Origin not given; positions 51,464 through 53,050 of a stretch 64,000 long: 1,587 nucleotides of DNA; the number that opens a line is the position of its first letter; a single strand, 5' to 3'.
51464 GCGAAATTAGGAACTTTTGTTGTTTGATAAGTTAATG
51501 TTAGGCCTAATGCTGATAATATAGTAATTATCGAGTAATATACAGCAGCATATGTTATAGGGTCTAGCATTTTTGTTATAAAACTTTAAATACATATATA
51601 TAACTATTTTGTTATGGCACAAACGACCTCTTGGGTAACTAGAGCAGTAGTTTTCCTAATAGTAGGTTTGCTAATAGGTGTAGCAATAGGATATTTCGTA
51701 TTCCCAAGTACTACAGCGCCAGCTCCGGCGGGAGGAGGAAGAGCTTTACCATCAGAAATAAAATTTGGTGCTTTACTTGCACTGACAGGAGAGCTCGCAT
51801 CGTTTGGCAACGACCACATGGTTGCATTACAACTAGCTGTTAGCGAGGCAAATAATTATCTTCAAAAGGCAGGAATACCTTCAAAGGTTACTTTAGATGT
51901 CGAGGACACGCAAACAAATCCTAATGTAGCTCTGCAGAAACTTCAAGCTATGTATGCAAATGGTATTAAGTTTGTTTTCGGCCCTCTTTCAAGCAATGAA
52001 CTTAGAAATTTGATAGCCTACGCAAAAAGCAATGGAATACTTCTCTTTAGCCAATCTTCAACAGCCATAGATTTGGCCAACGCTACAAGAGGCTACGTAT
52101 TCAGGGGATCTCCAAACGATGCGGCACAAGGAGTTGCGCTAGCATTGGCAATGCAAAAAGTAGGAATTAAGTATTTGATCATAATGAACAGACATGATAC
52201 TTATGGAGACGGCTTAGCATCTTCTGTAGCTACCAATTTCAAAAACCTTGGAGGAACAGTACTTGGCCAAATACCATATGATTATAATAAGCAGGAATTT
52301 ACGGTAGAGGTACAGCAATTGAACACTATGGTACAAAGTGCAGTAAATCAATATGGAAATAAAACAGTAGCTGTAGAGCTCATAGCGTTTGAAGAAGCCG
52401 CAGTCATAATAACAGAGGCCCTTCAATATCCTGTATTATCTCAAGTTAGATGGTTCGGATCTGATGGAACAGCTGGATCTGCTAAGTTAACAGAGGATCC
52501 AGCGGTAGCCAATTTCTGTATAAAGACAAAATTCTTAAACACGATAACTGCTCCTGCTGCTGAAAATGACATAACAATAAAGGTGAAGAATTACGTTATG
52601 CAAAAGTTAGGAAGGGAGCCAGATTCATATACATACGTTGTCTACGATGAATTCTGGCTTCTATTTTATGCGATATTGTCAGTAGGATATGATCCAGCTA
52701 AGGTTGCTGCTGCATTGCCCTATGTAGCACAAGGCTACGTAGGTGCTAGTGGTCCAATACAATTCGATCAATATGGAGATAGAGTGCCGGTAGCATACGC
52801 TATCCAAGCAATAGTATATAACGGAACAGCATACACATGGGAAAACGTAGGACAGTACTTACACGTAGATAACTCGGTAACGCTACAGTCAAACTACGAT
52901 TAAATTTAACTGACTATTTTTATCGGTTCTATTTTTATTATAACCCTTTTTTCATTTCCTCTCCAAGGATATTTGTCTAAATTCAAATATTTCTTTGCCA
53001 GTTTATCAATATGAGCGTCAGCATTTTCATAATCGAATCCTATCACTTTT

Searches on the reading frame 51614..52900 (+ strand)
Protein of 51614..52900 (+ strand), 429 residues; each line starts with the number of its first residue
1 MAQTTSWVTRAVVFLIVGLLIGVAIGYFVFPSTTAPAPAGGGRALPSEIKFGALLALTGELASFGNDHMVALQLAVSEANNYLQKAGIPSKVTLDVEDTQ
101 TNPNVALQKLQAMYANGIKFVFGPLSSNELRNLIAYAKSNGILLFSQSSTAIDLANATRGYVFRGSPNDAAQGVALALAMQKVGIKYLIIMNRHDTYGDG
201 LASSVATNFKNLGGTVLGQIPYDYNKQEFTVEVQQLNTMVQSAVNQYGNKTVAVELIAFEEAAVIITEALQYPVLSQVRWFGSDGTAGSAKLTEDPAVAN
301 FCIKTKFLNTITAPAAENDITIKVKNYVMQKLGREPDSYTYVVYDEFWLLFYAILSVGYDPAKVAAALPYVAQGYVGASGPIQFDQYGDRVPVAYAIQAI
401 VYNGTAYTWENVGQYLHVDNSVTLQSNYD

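Call 85: search_protein_families(library=ncbifam, proteins=[window:51614-52900:+], max_evalue=1e-10)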
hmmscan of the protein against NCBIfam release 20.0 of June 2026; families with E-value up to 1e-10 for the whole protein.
window:51614-52900:+ (429 aa): 1 family
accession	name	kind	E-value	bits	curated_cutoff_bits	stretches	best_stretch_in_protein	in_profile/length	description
NF011933.0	PRK15404.1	subfamily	2.4e-15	56.5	477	1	43-216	21-193/370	high-affinity branched-chain amino acid ABC transporter substrate-binding protein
